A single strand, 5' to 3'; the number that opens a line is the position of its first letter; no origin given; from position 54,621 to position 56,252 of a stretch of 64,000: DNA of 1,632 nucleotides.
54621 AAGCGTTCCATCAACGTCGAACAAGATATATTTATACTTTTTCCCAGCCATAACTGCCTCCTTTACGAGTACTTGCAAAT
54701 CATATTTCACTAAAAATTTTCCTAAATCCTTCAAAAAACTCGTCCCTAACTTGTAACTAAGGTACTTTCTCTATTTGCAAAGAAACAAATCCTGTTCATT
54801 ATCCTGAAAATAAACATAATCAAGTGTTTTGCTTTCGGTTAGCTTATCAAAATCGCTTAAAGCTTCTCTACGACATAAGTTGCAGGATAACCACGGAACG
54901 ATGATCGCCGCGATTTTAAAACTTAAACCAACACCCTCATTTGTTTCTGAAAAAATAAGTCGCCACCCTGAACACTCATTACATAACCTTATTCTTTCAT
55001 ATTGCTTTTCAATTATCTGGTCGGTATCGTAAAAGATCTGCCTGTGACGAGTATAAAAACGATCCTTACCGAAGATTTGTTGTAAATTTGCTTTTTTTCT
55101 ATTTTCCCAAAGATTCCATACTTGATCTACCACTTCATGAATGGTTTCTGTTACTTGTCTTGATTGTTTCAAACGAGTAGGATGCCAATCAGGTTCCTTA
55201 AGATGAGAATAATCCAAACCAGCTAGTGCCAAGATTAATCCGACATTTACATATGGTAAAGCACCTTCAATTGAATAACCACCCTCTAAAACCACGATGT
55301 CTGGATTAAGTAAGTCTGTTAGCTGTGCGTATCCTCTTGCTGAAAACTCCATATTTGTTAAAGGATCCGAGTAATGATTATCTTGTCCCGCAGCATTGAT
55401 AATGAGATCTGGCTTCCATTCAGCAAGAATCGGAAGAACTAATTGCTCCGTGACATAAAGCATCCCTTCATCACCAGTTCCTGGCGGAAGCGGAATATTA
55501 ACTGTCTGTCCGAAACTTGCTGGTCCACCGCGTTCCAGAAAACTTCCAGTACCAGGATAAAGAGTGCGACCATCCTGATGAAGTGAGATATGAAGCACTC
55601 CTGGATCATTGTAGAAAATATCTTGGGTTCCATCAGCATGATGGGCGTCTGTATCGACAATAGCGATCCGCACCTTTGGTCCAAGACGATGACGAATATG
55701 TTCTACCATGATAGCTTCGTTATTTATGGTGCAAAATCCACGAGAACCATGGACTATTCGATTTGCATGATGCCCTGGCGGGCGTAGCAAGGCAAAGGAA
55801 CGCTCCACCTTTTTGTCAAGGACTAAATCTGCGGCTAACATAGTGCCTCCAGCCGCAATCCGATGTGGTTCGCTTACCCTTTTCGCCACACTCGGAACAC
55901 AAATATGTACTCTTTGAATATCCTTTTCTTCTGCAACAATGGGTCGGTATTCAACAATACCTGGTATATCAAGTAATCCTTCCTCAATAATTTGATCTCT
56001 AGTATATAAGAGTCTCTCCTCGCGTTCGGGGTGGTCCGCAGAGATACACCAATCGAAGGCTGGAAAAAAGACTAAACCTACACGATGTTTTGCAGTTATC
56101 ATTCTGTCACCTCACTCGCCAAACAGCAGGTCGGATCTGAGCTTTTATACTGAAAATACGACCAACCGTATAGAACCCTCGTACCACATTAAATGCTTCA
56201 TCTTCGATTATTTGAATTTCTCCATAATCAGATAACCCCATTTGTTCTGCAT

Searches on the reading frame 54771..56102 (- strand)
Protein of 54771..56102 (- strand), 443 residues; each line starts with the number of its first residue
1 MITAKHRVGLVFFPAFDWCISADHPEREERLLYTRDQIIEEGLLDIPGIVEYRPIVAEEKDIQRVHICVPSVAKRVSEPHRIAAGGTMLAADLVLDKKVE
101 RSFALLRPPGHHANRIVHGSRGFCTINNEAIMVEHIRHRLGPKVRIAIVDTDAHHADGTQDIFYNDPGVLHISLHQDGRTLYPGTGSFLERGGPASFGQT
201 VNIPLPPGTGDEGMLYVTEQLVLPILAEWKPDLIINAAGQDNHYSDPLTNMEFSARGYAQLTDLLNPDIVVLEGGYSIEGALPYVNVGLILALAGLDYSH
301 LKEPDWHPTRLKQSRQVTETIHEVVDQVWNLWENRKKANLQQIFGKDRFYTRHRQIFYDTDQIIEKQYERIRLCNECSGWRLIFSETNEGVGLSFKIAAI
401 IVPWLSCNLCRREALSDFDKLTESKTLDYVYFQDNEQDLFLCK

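Call 76: find_encoding_contigs(protein=window:54771-56102:-, flank=10000, max_places=1)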
Protein window:54771-56102:- (443 aa): 1 contig read that carries it; 1 place shown.
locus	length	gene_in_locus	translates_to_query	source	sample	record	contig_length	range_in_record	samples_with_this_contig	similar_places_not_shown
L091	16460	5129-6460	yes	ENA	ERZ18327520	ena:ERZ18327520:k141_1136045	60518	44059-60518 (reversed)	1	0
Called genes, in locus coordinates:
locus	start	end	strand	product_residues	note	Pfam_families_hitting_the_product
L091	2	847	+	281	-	?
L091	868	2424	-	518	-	PF07969:Amidohydro_3, PF01979:Amidohydro_1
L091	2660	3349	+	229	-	PF01987:AIM24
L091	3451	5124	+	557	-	PF05378:Hydant_A_N, PF13941:MutL (faint), PF01968:Hydantoinase_A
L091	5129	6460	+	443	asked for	PF00850:Hist_deacetyl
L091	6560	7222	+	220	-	PF00702:Hydrolase, PF08282:Hydrolase_3 (faint), PF12710:HAD, PF13419:HAD_2, PF13242:Hydrolase_like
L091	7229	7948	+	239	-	PF08713:DNA_alkylation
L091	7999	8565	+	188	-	PF14512:TM1586_NiRdase (faint), PF00881:Nitroreductase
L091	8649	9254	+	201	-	PF13263:PHP_C (weak)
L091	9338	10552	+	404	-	PF03453:MoeA_N, PF00994:MoCF_biosynth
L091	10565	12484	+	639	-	PF03453:MoeA_N, PF00994:MoCF_biosynth, PF03454:MoeA_C, PF12727:PBP_like, PF13531:SBP_bac_11 (weak)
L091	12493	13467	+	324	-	PF04055:Radical_SAM, PF06463:Mob_synth_C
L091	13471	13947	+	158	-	PF01967:MoaC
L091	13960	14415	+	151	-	PF03473:MOSC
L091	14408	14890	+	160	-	PF00994:MoCF_biosynth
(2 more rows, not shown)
